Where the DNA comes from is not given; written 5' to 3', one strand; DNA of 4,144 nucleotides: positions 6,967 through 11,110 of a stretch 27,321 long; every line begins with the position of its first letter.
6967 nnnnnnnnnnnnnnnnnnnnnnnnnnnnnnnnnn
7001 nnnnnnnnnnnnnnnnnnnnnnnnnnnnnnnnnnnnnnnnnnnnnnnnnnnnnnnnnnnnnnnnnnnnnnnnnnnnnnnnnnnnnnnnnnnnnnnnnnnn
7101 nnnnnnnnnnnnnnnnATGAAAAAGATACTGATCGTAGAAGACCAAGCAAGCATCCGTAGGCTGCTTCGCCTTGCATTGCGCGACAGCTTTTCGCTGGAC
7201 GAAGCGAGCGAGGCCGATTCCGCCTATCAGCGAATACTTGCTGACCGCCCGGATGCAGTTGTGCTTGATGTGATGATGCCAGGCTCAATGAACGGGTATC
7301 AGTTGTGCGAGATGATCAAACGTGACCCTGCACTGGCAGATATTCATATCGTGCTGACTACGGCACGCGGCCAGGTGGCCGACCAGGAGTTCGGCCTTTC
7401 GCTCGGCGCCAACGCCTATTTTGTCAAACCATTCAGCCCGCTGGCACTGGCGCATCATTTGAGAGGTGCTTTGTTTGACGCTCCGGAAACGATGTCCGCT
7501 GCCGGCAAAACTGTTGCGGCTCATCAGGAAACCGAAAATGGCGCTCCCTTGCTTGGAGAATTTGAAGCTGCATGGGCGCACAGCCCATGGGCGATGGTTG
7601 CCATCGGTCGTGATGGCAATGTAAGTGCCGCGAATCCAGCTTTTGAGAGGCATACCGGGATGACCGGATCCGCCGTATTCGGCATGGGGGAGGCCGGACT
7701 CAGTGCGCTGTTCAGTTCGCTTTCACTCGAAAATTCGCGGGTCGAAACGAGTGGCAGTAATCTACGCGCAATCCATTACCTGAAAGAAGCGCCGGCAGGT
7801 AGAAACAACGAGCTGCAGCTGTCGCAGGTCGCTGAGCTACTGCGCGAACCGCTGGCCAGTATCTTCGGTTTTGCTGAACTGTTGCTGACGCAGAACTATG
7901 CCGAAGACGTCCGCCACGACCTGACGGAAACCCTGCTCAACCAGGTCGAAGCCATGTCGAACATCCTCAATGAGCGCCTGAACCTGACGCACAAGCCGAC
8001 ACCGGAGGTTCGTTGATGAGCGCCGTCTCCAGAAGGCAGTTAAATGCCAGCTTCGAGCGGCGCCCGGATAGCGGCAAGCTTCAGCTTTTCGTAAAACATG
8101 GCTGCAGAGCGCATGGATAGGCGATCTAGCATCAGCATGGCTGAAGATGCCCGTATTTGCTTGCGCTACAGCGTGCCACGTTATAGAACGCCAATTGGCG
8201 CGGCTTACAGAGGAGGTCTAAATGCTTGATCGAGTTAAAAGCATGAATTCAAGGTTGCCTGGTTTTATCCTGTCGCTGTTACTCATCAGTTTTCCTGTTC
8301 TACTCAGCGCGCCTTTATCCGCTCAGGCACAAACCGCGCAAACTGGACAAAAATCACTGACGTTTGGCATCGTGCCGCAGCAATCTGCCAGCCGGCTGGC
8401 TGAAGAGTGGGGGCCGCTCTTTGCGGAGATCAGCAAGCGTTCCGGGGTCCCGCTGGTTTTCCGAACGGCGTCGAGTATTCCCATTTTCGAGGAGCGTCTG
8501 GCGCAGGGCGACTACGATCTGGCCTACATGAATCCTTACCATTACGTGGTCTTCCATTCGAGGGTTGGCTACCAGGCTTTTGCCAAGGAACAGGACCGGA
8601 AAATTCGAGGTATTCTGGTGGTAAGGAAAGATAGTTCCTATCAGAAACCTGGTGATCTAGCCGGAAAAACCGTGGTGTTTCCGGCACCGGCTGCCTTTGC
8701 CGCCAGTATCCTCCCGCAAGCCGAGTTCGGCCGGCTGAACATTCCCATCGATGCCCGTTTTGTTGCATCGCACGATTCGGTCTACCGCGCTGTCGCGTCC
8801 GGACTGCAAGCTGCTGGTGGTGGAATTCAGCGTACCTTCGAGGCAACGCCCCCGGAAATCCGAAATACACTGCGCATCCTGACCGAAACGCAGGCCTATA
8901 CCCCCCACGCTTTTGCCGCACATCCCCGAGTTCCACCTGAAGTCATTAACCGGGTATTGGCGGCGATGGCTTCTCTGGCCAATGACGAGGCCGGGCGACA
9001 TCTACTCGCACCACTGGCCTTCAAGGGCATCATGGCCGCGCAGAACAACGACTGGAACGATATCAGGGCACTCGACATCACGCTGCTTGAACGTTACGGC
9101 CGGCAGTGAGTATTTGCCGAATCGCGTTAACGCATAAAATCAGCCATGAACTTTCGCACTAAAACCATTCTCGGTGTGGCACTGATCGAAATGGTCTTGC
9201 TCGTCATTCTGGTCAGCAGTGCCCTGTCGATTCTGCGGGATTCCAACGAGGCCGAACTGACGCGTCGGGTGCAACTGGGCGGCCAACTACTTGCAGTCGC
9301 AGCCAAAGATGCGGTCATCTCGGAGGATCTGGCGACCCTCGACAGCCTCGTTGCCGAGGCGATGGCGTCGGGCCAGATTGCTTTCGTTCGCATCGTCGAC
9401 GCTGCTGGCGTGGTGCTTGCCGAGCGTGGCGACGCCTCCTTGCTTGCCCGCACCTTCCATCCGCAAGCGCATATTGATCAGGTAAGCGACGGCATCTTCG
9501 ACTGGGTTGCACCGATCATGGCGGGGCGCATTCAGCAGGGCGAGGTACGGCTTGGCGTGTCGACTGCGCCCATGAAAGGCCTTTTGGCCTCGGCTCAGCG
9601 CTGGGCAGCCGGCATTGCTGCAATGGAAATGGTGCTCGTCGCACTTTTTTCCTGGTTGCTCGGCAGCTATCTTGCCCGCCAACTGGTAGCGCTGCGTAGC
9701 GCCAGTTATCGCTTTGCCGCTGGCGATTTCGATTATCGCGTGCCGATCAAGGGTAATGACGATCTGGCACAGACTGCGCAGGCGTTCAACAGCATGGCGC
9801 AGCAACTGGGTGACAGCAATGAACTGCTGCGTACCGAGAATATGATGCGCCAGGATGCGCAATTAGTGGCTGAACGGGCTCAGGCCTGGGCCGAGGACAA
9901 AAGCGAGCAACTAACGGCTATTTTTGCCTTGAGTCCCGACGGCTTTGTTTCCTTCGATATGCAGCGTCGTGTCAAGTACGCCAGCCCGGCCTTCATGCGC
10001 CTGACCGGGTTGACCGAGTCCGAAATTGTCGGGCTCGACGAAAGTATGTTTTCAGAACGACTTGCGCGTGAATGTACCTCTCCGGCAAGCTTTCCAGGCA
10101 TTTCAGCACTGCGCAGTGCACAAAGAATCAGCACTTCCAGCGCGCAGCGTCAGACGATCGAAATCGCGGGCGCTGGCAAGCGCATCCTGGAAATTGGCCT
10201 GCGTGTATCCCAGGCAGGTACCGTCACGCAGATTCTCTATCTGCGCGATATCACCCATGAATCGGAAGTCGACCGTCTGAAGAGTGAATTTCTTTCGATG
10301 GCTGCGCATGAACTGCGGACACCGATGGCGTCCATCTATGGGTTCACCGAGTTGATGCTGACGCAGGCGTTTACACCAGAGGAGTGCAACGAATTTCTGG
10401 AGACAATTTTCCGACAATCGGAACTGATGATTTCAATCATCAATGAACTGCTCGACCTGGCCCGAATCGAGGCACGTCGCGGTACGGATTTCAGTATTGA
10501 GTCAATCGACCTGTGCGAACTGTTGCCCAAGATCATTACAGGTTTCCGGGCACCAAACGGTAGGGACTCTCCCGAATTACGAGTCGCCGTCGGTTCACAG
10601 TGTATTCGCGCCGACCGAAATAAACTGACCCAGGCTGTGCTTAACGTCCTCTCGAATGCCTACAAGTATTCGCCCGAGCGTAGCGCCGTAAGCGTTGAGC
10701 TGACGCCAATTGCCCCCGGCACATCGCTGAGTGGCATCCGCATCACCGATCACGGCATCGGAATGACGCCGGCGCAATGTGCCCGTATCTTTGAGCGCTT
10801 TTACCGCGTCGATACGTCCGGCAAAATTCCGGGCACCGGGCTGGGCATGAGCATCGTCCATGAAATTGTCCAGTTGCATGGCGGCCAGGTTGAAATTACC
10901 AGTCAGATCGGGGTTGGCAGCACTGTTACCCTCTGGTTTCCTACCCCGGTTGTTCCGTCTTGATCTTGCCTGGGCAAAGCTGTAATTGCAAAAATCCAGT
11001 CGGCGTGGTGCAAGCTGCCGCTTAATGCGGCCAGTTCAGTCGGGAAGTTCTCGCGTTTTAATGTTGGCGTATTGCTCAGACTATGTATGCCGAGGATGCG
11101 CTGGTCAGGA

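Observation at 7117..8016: REC-PAS-pseudo-DHp protein: a His-to-Glu, ATPase-less copy of the neighbouring kinases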

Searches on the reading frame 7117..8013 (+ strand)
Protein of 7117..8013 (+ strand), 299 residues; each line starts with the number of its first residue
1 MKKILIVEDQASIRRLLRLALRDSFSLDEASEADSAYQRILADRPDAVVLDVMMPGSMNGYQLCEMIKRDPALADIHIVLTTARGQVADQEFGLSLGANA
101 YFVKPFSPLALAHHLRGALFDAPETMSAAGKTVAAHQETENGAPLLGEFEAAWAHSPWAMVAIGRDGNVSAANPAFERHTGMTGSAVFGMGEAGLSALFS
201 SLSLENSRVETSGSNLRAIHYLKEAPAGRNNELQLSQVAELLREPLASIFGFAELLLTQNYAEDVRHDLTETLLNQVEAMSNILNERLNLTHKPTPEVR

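Call 3: search_protein_families(library=pfam, proteins=[window:7117-8013:+], max_evalue=0.1)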
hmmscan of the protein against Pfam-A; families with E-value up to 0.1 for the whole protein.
window:7117-8013:+ (299 aa): 4 families
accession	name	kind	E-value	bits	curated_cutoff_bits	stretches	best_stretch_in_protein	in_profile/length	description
PF00072.30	Response_reg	-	1.3e-21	77.2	30.2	1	4-115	1-110/111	Response regulator receiver domain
PF00512.31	HisKA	-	3.1e-06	27.6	26.9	1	234-291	5-61/66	His Kinase A (phospho-acceptor) domain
PF08448.16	PAS_4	-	0.00051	20.7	23.1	1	154-190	2-38/110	PAS fold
PF00989.32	PAS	-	0.019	15.4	22.6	1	149-189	3-43/113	PAS fold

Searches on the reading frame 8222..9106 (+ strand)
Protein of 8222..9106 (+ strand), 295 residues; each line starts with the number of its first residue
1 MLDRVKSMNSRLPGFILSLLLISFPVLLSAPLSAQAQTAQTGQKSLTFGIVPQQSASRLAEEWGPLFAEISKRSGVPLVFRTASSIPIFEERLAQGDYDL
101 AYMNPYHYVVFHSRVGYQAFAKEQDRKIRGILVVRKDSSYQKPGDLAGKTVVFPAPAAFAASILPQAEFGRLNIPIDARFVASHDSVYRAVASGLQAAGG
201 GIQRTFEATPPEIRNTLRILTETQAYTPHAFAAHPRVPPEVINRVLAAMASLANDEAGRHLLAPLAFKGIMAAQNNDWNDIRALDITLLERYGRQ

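Call 3: search_protein_families(library=pfam, proteins=[window:8222-9106:+], max_evalue=0.1)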
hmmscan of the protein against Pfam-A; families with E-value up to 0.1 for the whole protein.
window:8222-9106:+ (295 aa): 2 families
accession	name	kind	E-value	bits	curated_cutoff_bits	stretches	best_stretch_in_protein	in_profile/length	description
PF12974.12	Phosphonate-bd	-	6.9e-59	199.6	27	1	48-278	1-242/242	ABC transporter, phosphonate, periplasmic substrate-binding protein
PF03401.19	TctC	-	0.019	15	27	0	182-268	158-245/274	Tripartite tricarboxylate transporter family receptor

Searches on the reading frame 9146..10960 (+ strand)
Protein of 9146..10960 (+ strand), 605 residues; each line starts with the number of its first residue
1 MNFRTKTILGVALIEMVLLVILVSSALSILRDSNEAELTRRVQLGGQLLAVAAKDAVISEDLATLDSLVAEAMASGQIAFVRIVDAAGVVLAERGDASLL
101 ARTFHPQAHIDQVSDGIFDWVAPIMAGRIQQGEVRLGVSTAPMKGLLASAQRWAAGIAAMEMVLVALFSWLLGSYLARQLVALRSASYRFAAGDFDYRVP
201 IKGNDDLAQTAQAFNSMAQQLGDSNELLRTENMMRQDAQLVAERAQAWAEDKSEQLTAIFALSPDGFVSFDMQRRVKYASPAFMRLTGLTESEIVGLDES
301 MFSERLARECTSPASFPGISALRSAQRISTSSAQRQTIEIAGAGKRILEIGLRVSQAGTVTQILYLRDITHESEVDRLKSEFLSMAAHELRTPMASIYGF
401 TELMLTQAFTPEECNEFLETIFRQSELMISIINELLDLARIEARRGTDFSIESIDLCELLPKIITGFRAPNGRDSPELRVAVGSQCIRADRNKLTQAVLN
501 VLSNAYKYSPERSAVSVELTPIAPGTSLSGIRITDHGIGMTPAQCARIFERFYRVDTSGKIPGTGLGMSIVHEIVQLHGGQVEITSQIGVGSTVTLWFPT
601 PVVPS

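Call 3: search_protein_families(library=pfam, proteins=[window:9146-10960:+], max_evalue=0.1)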
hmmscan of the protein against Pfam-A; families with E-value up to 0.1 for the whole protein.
window:9146-10960:+ (605 aa): 10 families
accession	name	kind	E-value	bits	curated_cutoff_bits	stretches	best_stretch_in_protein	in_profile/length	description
PF02518.31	HATPase_c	-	2.8e-26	92.6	26.4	1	490-600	2-109/111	Histidine kinase-, DNA gyrase B-, and HSP90-like ATPase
PF00512.31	HisKA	-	4.3e-19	68.8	26.9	1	379-443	2-65/66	His Kinase A (phospho-acceptor) domain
PF00672.30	HAMP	-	5.9e-12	46.2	25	1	172-221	2-51/53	HAMP domain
PF13188.13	PAS_8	-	1.7e-06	28.2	21.8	1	254-298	1-48/65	PAS domain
PF13426.13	PAS_9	-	0.0021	18.7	27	1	264-370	1-102/103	PAS domain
PF00989.32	PAS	-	0.0085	16.5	22.6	1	255-298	2-45/113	PAS fold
PF16448.10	LapD_MoxY_N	-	0.017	15.5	25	1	30-132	8-108/124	LapD/MoxY periplasmic domain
PF17203.10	sCache_3_2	-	0.018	15.6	28.4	1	49-115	22-89/140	Single cache domain 3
PF08448.16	PAS_4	-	0.025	15.3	23.1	1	262-298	3-39/110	PAS fold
PF03934.19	T2SSK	-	0.053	14.3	24.2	0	161-206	8-52/63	Type II secretion system (T2SS), protein K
